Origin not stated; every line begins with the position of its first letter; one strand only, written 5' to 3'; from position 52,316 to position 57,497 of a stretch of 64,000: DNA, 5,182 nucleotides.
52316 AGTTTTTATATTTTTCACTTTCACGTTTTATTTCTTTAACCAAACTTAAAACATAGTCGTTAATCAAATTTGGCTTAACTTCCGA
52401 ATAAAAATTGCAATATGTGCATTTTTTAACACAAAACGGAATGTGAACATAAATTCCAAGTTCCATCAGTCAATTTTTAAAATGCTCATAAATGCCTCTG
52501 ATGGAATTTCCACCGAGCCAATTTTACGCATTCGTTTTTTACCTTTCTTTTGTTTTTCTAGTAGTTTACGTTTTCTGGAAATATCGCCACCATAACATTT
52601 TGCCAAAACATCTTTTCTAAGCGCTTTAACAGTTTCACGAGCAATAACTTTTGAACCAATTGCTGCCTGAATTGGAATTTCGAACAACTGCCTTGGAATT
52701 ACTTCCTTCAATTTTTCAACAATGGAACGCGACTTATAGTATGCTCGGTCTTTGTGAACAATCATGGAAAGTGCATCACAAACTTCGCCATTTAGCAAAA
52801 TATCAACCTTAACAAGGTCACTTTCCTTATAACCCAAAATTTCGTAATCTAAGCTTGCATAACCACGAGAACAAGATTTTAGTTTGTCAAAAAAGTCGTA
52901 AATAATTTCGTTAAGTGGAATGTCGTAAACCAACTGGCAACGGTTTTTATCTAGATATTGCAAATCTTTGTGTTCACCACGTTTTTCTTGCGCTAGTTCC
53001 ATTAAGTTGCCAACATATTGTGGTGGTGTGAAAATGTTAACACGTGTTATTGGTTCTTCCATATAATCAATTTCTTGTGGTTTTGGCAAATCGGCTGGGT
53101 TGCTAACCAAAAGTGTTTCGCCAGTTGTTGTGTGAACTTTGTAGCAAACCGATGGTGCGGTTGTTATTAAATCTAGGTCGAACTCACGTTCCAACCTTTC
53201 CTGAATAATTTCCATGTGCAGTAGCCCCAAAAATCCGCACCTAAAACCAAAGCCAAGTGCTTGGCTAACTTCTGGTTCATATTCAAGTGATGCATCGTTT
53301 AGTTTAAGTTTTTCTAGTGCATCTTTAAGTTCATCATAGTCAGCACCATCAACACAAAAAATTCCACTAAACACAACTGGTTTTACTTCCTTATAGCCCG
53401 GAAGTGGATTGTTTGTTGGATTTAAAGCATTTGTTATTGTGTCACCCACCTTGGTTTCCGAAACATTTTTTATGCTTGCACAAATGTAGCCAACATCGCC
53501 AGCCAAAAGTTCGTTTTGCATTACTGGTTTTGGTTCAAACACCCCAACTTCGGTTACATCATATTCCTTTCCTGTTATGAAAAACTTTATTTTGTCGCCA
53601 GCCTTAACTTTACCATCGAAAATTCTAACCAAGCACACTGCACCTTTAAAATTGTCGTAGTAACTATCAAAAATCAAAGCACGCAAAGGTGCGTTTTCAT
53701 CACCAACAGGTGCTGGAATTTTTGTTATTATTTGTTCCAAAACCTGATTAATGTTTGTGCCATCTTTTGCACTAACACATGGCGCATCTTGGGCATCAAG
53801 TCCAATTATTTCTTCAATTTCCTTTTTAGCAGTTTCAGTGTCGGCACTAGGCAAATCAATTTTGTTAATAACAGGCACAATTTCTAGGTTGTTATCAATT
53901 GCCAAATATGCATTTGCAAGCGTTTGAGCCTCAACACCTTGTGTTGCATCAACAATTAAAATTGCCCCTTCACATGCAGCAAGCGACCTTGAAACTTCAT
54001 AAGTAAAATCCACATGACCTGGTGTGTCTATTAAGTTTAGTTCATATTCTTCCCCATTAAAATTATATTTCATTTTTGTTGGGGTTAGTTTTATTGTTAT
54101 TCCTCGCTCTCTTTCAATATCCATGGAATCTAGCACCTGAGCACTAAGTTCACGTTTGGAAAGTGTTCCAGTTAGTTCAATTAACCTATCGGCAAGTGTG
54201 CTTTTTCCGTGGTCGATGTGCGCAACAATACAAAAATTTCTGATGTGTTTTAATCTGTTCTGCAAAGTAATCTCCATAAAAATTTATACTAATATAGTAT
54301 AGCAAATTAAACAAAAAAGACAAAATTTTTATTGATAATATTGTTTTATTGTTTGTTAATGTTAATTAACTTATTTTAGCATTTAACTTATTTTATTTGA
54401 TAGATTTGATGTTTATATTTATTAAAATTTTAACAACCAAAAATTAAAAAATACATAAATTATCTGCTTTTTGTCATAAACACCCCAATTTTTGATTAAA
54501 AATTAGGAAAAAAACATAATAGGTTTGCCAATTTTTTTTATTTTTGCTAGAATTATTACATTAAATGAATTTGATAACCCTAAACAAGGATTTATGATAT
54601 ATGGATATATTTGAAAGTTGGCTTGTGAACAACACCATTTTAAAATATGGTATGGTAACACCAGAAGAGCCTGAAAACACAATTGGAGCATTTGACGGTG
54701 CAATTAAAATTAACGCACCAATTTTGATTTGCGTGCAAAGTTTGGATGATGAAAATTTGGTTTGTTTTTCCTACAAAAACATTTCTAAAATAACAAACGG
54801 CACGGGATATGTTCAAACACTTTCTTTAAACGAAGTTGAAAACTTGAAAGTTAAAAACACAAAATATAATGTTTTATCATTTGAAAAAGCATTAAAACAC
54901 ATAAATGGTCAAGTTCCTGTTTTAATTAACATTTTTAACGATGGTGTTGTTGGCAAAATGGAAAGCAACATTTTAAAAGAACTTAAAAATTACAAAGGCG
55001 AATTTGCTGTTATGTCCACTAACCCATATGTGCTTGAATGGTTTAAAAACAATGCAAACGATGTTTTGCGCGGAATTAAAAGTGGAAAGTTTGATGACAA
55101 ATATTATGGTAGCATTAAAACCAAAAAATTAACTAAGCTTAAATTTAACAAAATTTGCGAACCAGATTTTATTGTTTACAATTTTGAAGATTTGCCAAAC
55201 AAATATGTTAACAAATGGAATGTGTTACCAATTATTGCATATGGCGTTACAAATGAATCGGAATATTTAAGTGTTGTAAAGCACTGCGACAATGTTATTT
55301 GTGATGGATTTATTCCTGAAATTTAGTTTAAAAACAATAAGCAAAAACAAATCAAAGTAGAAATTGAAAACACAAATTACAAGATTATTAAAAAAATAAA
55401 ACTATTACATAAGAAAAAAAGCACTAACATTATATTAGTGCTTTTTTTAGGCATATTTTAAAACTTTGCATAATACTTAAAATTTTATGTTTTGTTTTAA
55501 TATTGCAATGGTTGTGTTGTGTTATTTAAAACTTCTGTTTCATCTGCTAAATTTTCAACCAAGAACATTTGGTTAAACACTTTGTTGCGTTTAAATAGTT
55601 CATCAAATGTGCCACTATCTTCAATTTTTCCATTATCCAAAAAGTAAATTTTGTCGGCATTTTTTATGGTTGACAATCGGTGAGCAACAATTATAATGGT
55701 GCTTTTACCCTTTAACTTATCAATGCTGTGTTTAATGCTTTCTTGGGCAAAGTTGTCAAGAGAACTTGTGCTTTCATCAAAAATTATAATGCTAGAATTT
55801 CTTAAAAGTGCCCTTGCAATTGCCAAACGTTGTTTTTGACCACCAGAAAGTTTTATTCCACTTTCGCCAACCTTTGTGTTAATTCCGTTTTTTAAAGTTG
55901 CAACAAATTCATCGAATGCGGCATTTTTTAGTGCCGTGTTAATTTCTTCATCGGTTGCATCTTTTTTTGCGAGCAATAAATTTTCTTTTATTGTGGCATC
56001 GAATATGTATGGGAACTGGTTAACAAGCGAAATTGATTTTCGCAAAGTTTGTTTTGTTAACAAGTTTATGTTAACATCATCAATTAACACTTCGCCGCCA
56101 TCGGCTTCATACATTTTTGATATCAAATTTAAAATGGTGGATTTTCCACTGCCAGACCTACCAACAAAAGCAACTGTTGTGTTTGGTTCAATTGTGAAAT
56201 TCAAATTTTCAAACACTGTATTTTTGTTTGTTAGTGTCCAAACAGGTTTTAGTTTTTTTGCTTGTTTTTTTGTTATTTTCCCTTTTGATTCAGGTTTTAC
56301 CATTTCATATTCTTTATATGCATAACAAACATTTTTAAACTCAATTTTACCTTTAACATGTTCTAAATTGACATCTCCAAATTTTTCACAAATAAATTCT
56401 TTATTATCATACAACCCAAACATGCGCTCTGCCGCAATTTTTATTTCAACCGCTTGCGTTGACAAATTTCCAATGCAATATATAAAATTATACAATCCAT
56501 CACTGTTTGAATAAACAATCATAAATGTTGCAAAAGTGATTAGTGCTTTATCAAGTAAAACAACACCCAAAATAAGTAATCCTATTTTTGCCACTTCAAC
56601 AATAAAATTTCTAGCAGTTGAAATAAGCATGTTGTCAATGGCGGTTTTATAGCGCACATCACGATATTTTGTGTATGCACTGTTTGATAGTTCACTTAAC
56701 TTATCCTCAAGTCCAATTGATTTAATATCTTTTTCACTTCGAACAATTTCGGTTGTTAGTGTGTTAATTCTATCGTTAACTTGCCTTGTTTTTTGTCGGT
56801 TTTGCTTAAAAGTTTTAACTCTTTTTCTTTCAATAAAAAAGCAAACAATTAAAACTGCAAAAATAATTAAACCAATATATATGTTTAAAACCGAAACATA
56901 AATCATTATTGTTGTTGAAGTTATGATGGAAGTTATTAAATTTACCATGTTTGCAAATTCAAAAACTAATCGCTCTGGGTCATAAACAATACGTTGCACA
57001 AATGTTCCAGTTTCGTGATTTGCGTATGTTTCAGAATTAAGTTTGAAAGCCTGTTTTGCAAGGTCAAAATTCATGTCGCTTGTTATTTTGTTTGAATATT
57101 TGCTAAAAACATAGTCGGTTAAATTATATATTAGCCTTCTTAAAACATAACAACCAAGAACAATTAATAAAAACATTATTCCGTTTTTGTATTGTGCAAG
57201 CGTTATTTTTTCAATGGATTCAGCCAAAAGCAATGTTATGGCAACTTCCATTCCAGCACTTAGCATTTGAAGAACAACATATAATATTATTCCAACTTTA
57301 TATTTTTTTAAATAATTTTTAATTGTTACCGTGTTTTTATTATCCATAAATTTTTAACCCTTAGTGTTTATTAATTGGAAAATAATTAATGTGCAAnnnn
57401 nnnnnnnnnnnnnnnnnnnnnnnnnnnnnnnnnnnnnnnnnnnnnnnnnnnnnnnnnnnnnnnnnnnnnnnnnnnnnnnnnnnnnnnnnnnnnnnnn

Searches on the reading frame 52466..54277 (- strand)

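Call 67: search_protein_families(library=pfam, proteins=[window:52466-54277:-], max_evalue=0.00001)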
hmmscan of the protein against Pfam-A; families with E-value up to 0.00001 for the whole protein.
window:52466-54277:- (603 aa): 5 families
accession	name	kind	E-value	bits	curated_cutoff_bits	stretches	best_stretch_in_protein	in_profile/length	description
PF00009.33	GTP_EFTU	-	6.5e-56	189.3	26.5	1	10-188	1-187/188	Elongation factor Tu GTP binding domain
PF06421.17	LepA_C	-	9.3e-51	170.9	29.7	1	495-601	1-107/107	GTP-binding protein LepA C-terminus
PF00679.30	EFG_C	-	6.6e-20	71.4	27.9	1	407-492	3-87/89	Elongation factor G C-terminus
PF03144.31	GTP_EFTU_D2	-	1e-11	45.5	30.3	1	212-282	1-73/73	Elongation factor Tu domain 2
PF00071.28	Ras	-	7e-06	26.2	21.6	0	60-187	30-160/162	Ras family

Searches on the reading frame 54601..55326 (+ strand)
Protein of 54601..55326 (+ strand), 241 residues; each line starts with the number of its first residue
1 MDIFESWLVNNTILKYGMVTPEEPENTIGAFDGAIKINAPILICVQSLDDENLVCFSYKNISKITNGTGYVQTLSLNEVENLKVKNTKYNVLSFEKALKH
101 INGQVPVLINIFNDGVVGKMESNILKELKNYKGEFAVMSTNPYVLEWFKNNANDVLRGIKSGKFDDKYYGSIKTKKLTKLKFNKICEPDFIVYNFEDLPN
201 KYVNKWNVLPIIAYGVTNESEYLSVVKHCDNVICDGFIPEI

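Call 67: search_protein_families(library=pfam, proteins=[window:54601-55326:+], max_evalue=0.00001)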
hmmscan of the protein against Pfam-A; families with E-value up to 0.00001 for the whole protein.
window:54601-55326:+ (241 aa): 1 family
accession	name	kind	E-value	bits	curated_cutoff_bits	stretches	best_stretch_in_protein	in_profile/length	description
PF03009.23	GDPD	-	9.1e-09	36.2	23.6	1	24-139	9-117/244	Glycerophosphoryl diester phosphodiesterase family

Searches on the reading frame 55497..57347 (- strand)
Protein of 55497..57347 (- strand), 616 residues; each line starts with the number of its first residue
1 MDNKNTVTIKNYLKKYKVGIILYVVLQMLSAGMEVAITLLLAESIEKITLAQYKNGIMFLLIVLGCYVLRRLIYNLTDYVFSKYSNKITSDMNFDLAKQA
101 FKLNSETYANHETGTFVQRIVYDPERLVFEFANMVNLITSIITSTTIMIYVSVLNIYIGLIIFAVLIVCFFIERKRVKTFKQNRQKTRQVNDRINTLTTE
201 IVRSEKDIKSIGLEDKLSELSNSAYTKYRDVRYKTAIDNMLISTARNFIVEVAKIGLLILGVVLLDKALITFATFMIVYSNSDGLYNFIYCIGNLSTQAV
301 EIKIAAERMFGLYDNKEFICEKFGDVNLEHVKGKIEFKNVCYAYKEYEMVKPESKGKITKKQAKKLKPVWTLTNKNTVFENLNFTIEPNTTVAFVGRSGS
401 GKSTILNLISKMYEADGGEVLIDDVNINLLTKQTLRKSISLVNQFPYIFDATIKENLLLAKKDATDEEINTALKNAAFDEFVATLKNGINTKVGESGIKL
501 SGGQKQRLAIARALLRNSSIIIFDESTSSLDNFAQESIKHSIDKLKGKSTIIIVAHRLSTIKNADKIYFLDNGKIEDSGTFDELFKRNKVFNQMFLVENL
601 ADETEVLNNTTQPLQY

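Call 67: search_protein_families(library=pfam, proteins=[window:55497-57347:-], max_evalue=0.00001)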
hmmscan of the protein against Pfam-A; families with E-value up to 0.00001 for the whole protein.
window:55497-57347:- (616 aa): 3 families
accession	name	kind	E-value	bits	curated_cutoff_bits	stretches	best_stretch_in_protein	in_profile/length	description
PF00005.33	ABC_tran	-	4e-32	112.1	25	1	380-528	2-137/137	ABC transporter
PF00664.28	ABC_membrane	-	1.5e-21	77.7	28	1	20-280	1-267/274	ABC transporter transmembrane region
PF02463.25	SMC_N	-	3e-08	33.8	40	1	393-568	28-209/220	RecF/RecN/SMC N terminal domain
